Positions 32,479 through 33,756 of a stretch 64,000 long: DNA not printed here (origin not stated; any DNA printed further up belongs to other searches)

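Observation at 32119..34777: AT-rich three-gene island: unknown protein + MoaA-like radical SAM + HD phosphohydrolase (candidate nucleotide-modifying or defence module)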

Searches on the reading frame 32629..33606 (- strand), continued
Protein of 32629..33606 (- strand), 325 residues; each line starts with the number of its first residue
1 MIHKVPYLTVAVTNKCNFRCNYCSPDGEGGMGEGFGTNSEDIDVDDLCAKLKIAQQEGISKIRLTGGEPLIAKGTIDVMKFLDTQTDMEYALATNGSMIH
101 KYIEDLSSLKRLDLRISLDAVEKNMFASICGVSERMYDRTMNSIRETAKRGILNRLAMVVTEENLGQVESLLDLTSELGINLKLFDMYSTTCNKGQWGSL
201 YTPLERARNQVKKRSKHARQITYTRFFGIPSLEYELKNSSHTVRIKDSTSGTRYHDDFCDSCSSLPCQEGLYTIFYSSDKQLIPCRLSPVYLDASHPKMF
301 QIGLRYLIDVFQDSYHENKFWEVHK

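Call 80: fold_search(model_id=the predicted structure, library=pdb)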
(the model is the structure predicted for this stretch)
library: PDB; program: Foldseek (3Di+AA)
matches with E <= 10: 1510; with E <= 0.001: 100
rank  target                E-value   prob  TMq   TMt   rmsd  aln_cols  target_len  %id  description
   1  2fb2_B                7.1e-17  1.00  0.71  0.71   4.8       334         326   20  Structure of the MoaA Arg17/266/268/Ala triple mutant (released 2006-05-09)
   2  2fb2_A                3.7e-16  1.00  0.70  0.69   6.6       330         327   21  Structure of the MoaA Arg17/266/268/Ala triple mutant (released 2006-05-09)
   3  1tv7_B                7.6e-16  1.00  0.71  0.71   5.0       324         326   20  Structure of the S-adenosylmethionine dependent Enzyme MoaA (released 2004-08-31)
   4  1tv7_A                3.9e-15  1.00  0.71  0.70   4.9       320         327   20  Structure of the S-adenosylmethionine dependent Enzyme MoaA (released 2004-08-31)
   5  6efn                  7.9e-12  1.00  0.64  0.55   5.4       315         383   19  Structure of a RiPP maturase, SkfB (released 2018-10-24)
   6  5v1q_A                1.9e-11  1.00  0.61  0.47   6.1       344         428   14  Crystal structure of Streptococcus suis SuiB (released 2017-08-30)
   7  7vob                  2.1e-11  1.00  0.52  0.52   8.7       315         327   17  The crystal structure of a Radical SAM Enzyme BlsE involved in the Biosynthesis of Blasticidin S (released 2022-05-04)
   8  5v1s_A                3.0e-11  1.00  0.61  0.48   5.6       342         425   15  Crystal structure of Streptococcus suis SuiB bound to S-adenosylmethionine (released 2017-08-30)
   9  5v1q_B                3.2e-10  1.00  0.62  0.47   6.8       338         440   15  Crystal structure of Streptococcus suis SuiB (released 2017-08-30)
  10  5v1s_B                5.3e-10  1.00  0.60  0.46   6.9       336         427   14  Crystal structure of Streptococcus suis SuiB bound to S-adenosylmethionine (released 2017-08-30)
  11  5v1t_A                1.2e-09  1.00  0.61  0.46   7.2       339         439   14  Crystal structure of Streptococcus suis SuiB bound to precursor peptide SuiA (released 2017-08-30)
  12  9dfn                  2.9e-09  1.00  0.64  0.72   4.4       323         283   16  X-ray crystal structure of the second viperin-like enzyme from Trichoderma virens with bound CTP and SAM (released 2025-02-19)
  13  5vsl_A                5.0e-09  1.00  0.63  0.76   4.4       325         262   14  Crystal structure of viperin with bound [4Fe-4S] cluster and S-adenosylhomocysteine (SAH) (released 2017-06-14)
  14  9dfu                  9.2e-09  1.00  0.62  0.70   5.1       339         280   16  X-ray crystal structure of the second Viperin-like enzyme from T. virens variant F40H with bound CTP and SAM (released 2025-02-19)
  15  9dfw_A                1.0e-08  1.00  0.51  0.58   3.6       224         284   20  X-ray crystal structure of an engineered Viperin-like enzyme from T. virens with bound CTP and SAM (released 2025-02-12)
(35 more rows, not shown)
